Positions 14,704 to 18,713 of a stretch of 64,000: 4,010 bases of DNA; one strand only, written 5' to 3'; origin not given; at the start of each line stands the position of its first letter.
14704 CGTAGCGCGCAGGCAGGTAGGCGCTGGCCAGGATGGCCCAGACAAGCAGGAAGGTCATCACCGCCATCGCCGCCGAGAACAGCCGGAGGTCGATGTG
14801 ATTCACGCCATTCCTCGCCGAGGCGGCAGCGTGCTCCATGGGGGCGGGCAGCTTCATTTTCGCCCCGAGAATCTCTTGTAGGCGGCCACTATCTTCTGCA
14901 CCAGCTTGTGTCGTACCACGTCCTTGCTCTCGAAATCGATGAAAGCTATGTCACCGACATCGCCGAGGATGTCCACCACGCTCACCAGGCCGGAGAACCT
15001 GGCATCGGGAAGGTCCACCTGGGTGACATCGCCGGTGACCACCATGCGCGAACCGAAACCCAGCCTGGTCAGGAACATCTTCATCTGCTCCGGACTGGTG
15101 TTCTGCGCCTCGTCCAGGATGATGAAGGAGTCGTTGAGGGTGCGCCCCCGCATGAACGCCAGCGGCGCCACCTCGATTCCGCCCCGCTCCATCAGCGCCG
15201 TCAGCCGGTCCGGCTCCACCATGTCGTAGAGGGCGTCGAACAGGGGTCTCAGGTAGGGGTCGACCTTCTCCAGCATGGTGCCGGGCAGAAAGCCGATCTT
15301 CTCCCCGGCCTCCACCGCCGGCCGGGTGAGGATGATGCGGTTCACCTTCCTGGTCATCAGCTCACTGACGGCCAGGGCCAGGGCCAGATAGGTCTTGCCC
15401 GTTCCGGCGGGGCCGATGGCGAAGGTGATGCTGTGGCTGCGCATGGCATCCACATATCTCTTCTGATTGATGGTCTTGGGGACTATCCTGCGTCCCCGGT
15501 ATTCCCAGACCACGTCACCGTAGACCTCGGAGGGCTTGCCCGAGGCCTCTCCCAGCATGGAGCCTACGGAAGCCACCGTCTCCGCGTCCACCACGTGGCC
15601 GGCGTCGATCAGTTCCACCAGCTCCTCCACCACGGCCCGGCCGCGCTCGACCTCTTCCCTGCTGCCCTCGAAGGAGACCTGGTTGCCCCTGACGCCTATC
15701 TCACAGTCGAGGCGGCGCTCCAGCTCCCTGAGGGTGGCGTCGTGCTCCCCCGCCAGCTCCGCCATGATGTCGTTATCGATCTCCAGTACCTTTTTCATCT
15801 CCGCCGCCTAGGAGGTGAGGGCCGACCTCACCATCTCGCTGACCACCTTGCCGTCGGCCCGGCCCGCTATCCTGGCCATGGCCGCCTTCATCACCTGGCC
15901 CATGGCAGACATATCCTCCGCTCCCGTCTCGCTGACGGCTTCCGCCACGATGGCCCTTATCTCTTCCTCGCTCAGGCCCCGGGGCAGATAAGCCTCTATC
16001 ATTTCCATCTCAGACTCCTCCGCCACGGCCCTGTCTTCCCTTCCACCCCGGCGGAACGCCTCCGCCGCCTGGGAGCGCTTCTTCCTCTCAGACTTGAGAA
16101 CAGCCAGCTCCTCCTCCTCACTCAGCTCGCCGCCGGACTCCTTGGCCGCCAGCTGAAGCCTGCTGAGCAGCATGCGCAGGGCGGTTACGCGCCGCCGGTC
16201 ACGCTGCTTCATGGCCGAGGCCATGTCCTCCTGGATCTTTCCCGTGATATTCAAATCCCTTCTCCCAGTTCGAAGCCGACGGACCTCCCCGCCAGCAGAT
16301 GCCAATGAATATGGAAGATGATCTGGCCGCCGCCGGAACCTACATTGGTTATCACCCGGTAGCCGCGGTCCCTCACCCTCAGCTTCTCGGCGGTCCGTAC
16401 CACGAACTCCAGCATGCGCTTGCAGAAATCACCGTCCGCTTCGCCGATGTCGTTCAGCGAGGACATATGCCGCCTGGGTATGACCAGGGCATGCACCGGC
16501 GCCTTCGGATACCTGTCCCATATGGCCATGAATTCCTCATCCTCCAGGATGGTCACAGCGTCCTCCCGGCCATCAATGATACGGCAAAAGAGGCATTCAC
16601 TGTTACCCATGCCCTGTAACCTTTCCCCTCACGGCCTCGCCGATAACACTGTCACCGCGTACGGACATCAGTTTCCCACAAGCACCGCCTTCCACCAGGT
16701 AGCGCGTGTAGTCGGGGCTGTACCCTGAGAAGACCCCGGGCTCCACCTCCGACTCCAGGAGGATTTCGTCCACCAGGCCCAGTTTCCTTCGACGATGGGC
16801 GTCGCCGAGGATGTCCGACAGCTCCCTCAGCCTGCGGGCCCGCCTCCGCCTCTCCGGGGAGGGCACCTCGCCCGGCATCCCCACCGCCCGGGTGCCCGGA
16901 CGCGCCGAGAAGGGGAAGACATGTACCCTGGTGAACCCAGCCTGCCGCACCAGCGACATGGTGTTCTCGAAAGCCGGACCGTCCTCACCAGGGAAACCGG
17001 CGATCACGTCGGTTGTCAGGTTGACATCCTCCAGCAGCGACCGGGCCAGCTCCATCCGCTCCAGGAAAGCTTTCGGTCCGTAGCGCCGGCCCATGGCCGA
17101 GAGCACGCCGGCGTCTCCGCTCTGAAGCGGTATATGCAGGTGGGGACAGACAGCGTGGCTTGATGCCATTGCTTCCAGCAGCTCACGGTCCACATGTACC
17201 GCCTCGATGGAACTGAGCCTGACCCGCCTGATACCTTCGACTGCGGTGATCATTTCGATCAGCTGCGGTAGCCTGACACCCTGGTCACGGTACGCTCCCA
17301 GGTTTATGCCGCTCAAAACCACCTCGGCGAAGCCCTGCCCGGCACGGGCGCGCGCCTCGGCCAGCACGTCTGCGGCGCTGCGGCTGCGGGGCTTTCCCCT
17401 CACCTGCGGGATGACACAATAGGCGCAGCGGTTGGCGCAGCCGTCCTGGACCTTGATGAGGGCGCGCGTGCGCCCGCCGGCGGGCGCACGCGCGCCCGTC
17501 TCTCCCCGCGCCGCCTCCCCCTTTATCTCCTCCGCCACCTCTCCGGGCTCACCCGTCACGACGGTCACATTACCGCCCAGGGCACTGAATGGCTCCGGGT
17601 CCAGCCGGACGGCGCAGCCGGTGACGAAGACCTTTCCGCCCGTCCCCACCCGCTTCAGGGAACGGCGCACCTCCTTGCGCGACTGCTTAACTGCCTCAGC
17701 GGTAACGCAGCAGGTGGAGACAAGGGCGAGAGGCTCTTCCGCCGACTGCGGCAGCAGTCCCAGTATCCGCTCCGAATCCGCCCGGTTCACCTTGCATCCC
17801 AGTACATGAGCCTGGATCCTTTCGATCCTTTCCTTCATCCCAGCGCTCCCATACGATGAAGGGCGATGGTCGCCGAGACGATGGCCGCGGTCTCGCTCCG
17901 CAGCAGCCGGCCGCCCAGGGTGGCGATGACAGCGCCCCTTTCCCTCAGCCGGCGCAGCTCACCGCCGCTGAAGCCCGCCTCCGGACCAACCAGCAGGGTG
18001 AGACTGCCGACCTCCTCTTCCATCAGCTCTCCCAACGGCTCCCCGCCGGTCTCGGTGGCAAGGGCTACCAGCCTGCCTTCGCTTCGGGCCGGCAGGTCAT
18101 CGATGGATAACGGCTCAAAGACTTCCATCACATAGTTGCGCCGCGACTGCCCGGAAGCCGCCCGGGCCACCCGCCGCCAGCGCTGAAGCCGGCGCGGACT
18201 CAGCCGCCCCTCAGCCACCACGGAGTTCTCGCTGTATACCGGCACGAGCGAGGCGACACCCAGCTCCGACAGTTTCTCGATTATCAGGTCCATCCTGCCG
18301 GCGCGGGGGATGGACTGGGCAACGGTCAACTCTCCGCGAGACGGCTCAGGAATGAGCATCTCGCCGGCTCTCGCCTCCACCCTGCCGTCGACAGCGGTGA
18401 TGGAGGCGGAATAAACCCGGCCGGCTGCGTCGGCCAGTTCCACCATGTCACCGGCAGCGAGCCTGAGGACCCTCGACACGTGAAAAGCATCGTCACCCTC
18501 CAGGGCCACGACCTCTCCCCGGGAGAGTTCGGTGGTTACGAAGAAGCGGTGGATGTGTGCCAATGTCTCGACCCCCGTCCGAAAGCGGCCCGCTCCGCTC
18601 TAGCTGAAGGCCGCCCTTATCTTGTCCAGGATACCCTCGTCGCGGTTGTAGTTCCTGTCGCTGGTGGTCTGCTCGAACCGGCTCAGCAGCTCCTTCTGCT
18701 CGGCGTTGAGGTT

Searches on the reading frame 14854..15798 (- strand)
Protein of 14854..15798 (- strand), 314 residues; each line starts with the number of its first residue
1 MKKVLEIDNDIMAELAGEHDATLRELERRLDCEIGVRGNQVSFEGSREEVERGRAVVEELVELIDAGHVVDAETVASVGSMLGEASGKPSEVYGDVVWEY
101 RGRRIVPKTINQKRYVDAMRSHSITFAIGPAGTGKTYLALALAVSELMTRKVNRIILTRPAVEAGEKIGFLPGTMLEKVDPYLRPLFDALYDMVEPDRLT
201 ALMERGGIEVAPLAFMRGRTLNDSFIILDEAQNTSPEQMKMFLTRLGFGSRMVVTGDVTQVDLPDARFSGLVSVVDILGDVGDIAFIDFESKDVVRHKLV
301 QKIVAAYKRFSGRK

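Call 47: search_protein_families(library=pfam, proteins=[window:14854-15798:-], max_evalue=0.001)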
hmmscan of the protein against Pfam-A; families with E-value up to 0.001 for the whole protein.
window:14854-15798:- (314 aa): 5 families
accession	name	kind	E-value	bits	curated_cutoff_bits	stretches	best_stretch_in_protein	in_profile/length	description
PF02562.22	PhoH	-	1.3e-94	315.9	27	1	105-308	2-205/205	PhoH-like protein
PF13604.12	AAA_30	-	1.2e-06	28.8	27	1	112-261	6-128/191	AAA domain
PF13245.12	AAA_19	-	3.1e-06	27.8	25.1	1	112-261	1-129/134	AAA domain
PF13401.12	AAA_22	-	6.1e-05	23.8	27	0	121-246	4-108/130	AAA domain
PF21800.4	KH_KRR1_2nd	-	0.00041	20.7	27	0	14-61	24-71/91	KRR1 small subunit processome component, second KH domain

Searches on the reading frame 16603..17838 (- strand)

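Call 47: search_protein_families(library=pfam, proteins=[window:16603-17838:-], max_evalue=0.001)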
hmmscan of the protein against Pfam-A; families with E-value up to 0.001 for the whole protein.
window:16603-17838:- (411 aa): 2 families
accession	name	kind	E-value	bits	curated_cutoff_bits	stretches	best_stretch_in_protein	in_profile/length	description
PF04055.27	Radical_SAM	-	4.9e-23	82.6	29.5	1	128-296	1-165/166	Radical SAM superfamily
PF00919.26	UPF0004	-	1.8e-11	44.3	27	1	8-96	2-98/98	Uncharacterized protein family UPF0004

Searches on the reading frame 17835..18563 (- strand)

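Call 47: search_protein_families(library=pfam, proteins=[window:17835-18563:-], max_evalue=0.001)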
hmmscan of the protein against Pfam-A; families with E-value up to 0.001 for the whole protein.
window:17835-18563:- (242 aa): 2 families
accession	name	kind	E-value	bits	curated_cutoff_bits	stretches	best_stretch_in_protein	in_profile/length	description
PF04452.19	Methyltrans_RNA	-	5e-38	130.7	23.9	1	76-233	4-163/165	RNA methyltransferase domain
PF20260.4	PUA_4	-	8.9e-05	23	23.9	1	21-59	1-39/48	RNA methyltransferase PUA domain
